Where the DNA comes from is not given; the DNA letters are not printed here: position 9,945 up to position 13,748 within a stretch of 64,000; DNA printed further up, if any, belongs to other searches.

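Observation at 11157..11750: Second GNAT (RimJ/RimL-type) domain inserted into the IleRS catalytic body just before the 'INWIP' block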

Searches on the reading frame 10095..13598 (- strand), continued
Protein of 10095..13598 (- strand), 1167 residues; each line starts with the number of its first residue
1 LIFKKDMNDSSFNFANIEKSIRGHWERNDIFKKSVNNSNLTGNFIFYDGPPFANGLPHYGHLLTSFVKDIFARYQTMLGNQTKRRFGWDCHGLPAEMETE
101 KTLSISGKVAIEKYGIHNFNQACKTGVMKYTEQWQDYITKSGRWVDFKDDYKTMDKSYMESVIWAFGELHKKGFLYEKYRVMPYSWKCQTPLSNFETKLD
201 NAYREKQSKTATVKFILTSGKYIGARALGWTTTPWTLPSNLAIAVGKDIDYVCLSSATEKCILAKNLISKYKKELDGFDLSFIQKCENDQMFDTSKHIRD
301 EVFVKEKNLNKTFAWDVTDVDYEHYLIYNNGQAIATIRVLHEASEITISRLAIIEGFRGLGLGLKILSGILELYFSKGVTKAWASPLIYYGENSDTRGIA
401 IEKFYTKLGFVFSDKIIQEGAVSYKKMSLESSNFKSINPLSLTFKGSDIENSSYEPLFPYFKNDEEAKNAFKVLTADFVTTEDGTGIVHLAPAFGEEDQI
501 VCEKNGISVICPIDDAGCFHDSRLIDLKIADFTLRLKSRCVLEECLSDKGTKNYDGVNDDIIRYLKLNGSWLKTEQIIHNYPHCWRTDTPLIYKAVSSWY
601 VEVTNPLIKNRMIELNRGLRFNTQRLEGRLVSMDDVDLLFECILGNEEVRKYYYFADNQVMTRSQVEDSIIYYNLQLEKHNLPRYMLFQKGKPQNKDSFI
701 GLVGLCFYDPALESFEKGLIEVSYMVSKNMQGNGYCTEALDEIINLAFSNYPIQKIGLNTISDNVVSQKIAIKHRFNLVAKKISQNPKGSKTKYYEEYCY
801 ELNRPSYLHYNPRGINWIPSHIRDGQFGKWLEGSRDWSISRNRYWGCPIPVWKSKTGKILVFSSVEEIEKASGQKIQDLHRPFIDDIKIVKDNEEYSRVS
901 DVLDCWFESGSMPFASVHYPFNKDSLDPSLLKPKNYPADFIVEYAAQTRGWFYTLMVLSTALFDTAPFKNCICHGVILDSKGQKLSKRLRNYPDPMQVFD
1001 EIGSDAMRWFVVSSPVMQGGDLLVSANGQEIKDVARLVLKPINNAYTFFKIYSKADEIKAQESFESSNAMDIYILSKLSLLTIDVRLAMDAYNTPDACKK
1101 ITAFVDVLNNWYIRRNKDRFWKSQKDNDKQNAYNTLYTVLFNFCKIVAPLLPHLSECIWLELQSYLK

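Call 36: predict_structure(alignment_id=A1)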
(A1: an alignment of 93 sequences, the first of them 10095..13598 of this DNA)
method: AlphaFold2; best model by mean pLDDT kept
length: 1167 residues; sequences in the alignment: 93
mean_pLDDT: 82.6   pTM: 0.74
mean pLDDT of the five models: 82.6, 81.9, 80.6, 80.5, 79.9
residues with pLDDT >= 90: 514; 70-90: 443; 50-70: 149; < 50: 61
segments of 3 or more residues with pLDDT < 50: 1-10, 182-191, 581-591, 919-939
pLDDT, mean of each block of 10 residues (from residue 1): 38 86 89 71 56 61 78 83 63 72 75 88 80 81 70 68 88 84 46 51 60 95 94 84 94 93 93 92 92 94 87 89 94 93 92 88 91 92 76 69 90 83 84 91 93 92 82 91 88 76 86 73 88 87 58 68 94 79 43 65 84 86 91 93 94 91 93 89 93 89 93 89 94 93 91 93 94 96 84 91 87 71 76 80 81 92 92 89 90 92 78 57 46 46 58 82 75 58 56 83 93 80 82 94 95 91 92 96 91 89 96 91 92 96 95 95 83
secondary structure, 60 per line:
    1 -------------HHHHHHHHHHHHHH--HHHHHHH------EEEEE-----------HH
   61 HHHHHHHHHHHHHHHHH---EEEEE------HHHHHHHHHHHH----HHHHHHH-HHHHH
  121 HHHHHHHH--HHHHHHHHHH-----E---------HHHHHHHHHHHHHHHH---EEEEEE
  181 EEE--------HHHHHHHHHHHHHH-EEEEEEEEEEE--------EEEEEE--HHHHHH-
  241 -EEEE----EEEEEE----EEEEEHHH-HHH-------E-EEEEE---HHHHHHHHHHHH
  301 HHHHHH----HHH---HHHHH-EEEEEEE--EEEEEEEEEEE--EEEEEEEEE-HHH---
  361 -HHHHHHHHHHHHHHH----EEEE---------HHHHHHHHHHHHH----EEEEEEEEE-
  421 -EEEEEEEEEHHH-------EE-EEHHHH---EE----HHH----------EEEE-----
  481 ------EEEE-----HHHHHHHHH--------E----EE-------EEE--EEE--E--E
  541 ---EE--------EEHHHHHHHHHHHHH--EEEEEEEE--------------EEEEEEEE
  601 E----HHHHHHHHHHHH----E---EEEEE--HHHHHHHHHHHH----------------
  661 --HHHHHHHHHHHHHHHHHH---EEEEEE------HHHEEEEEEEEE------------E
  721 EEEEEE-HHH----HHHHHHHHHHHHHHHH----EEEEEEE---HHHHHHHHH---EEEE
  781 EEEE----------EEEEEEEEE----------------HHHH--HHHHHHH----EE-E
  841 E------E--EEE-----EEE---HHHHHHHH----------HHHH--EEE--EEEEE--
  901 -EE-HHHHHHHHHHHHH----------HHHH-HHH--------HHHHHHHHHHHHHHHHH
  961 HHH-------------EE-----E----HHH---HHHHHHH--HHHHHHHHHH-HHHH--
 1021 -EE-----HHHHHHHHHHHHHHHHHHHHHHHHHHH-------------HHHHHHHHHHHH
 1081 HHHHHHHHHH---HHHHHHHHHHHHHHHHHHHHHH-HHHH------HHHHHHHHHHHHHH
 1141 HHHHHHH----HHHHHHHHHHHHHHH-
elements in order (helices of 4 or more, strands of 3 or more residues): H14-27 H30-36 E43-47 H59-77 E81-85 H92-103 H108-114 H116-128 H131-140 H156-171 E175-183 H192-205 E207-217 E226-231 H234-239 E242-245 E250-255 E260-264 E281-285 H289-306 H317-321 E323-329 E332-342 E345-353 H362-376 E381-384 H394-406 E411-419 E422-430 H446-449 E472-475 E487-490 H496-504 E527-529 E532-534 H556-568 E571-578 E593-601 H606-617 E626-630 H633-644 H663-680 E684-689 E699-707 E720-726 H735-750 E755-761 H765-773 E777-784 E795-803 H820-823 H826-832 E851-853 E859-861 H865-872 H883-886 E889-891 E894-898 H905-917 H928-931 H944-963 H995-1001 H1004-1013 H1015-1018 H1029-1055 H1069-1090 H1094-1115 H1117-1120 H1127-1147 H1152-1166

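Call 44: fold_search(model_id=the predicted structure, library=pdb)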
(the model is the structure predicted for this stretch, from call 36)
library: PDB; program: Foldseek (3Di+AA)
matches with E <= 10: 1304; with E <= 0.001: 593
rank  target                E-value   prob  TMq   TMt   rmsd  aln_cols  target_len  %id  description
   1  7d5c                  5.9e-54  1.00  0.55  0.69   6.7      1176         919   28  IleRS in complex with a tRNA site inhibitor (released 2021-02-24)
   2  9wqt                  9.3e-53  1.00  0.55  0.69   6.6      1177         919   28  Crystal structure of Saccharomyces cerevisiae isoleucyl-tRNA synthetase in complex with reveromycin A and isoleucine (released 2026-04-08)
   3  8wnd_A                2.9e-52  1.00  0.56  0.61   6.3      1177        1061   28  Crystal structure of Saccharomyces cerevisiae isoleucyl-tRNA synthetase in complex with tRNA(Ile) and isoleucine (released 2024-10-09)
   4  8z1p_A                6.3e-52  1.00  0.57  0.62   6.9      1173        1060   28  Crystal structure of Saccharomyces cerevisiae isoleucyl-tRNA synthetase in complex with a mimic tRNA(Met) and isoleuci (released 2024-12-18)
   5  6ldk                  1.1e-51  1.00  0.58  0.81   5.5      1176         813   27  Isoleucyl-tRNA synthetase from Candida albicans complexed with a isoleucyl-adenylate (released 2020-11-04)
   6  9wqs                  3.2e-51  1.00  0.55  0.68   7.0      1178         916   28  Crystal structure of Saccharomyces cerevisiae isoleucyl-tRNA synthetase in complex with reveromycin A and isoleucine (released 2026-04-08)
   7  8c9d                  5.9e-51  1.00  0.54  0.60   7.2      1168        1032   25  Priestia megaterium W130Q mutant of type 2 isoleucyl-tRNA synthetase complexed with an isoleucyl-adenylate analogue (released 2023-08-16)
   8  8c8v                  7.8e-51  1.00  0.55  0.61   6.6      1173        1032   25  Priestia megaterium mupirocin-resistant isoleucyl-tRNA synthetase 2 with a fully-resolved C-terminal tRNA-binding domain (released 2023-08-16)
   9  8c8w                  1.3e-50  1.00  0.55  0.61   6.3      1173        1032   25  Priestia megaterium mupirocin hyper-resistant HIGH motif mutant of type 2 isoleucyl-tRNA synthetase complexed with an is (released 2023-08-16)
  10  8c8u                  1.3e-49  1.00  0.50  0.56   8.6      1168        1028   25  Priestia megaterium mupirocin-resistant isoleucyl-tRNA synthetase 2 complexed with mupirocin (released 2023-08-23)
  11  8wnd_B                6.9e-49  1.00  0.55  0.67   7.0      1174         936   28  Crystal structure of Saccharomyces cerevisiae isoleucyl-tRNA synthetase in complex with tRNA(Ile) and isoleucine (released 2024-10-09)
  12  1ile                  2.1e-45  1.00  0.55  0.77   6.3      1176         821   25  ISOLEUCYL-TRNA SYNTHETASE (released 1999-04-13)
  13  8c9f                  1.4e-34  1.00  0.53  0.66   6.5      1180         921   19  Priestia megaterium inactive HIGH motif mutant of type1 isoleucyl-tRNA synthetase complexed with an isoleucyl-adenylate  (released 2023-08-16)
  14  8c9e                  1.6e-34  1.00  0.53  0.65   6.6      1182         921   19  Priestia megaterium mupirocin-sensitive isoleucyl-tRNA synthetase 1 complexed with an isoleucyl-adenylate analogue (released 2023-08-16)
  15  8wng                  6.2e-33  1.00  0.50  0.62   8.8      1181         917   19  Crystal structure of H. pylori isoleucyl-tRNA synthetase (HpIleRS) in complex with Ile (released 2024-02-14)
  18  1qu3_A                2.2e-29  1.00  0.48  0.62   9.3      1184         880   18  INSIGHTS INTO EDITING FROM AN ILE-TRNA SYNTHETASE STRUCTURE WITH TRNA(ILE) AND MUPIROCIN (released 1999-08-31)
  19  1qu2_A                2.7e-29  1.00  0.49  0.61   7.9      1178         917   19  INSIGHTS INTO EDITING FROM AN ILE-TRNA SYNTHETASE STRUCTURE WITH TRNA(ILE) AND MUPIROCIN (released 1999-08-31)
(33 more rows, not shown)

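Call 79: find_encoding_contigs(protein=P0121, flank=3000, max_places=2)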
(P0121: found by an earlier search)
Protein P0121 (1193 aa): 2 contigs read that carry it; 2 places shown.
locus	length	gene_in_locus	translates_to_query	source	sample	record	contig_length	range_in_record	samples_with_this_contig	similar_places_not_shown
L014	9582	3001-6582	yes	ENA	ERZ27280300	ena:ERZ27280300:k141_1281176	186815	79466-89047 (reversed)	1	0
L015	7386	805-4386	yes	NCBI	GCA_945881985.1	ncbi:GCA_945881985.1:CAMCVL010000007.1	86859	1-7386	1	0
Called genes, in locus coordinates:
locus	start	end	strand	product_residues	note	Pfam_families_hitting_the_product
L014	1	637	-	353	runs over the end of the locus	PF00534:Glycos_transf_1, PF13692:Glyco_trans_1_4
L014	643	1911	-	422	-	PF00534:Glycos_transf_1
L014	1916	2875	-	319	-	PF01073:3Beta_HSD, PF01370:Epimerase, PF02719:Polysacc_synt_2 (faint), PF07993:NAD_binding_4 (faint), PF13460:NAD_binding_10 (weak), PF16363:GDP_Man_Dehyd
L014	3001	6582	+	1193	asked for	PF00133:tRNA-synt_1, PF09334:tRNA-synt_1g, PF00583:Acetyltransf_1 (weak), PF13673:Acetyltransf_10, PF13508:Acetyltransf_7 (weak), PF13302:Acetyltransf_3, PF00133:tRNA-synt_1, PF08264:Anticodon_1, +2 more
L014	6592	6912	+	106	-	PF01503:PRA-PH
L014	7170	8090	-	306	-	-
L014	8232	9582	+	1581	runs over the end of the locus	-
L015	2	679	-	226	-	?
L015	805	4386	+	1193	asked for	PF00133:tRNA-synt_1, PF09334:tRNA-synt_1g, PF00583:Acetyltransf_1 (weak), PF13673:Acetyltransf_10, PF13508:Acetyltransf_7 (weak), PF13302:Acetyltransf_3, PF00133:tRNA-synt_1, PF08264:Anticodon_1, +2 more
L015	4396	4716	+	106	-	PF01503:PRA-PH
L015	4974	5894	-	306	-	-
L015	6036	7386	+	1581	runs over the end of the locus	-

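Call 81: search_protein_families(library=pfam, proteins=[P0014], max_evalue=0.001)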
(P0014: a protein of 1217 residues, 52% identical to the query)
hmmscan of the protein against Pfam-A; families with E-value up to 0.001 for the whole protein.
P0014 (1217 aa): 8 families
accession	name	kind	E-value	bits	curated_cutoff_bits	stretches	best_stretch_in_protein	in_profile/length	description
PF00133.28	tRNA-synt_1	-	7.3e-124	414.1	22.7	2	72-663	17-209/414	tRNA synthetases class I (I, L, M and V)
PF04480.18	DUF559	-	3e-38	130.5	20.6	1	457-564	3-108/109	Protein of unknown function (DUF559)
PF13302.13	Acetyltransf_3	-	1.8e-24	87.5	25.4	1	675-821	1-138/138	Acetyltransferase (GNAT) domain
PF08264.19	Anticodon_1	-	1.8e-15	57.5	25.1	1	1115-1208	1-88/148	Anticodon-binding domain of tRNA ligase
PF09334.17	tRNA-synt_1g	-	1.6e-13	50.7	20.1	1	87-138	8-59/391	tRNA synthetases class I (M)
PF18741.7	MTES_1575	-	1.1e-08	35.5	38.2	1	485-564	12-96/96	REase_MTES_1575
PF13420.13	Acetyltransf_4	-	4.2e-07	30.6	24.3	1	680-834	3-148/155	Acetyltransferase (GNAT) domain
PF00583.31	Acetyltransf_1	-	1.7e-06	28.7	20.7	1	717-820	19-116/116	Acetyltransferase (GNAT) family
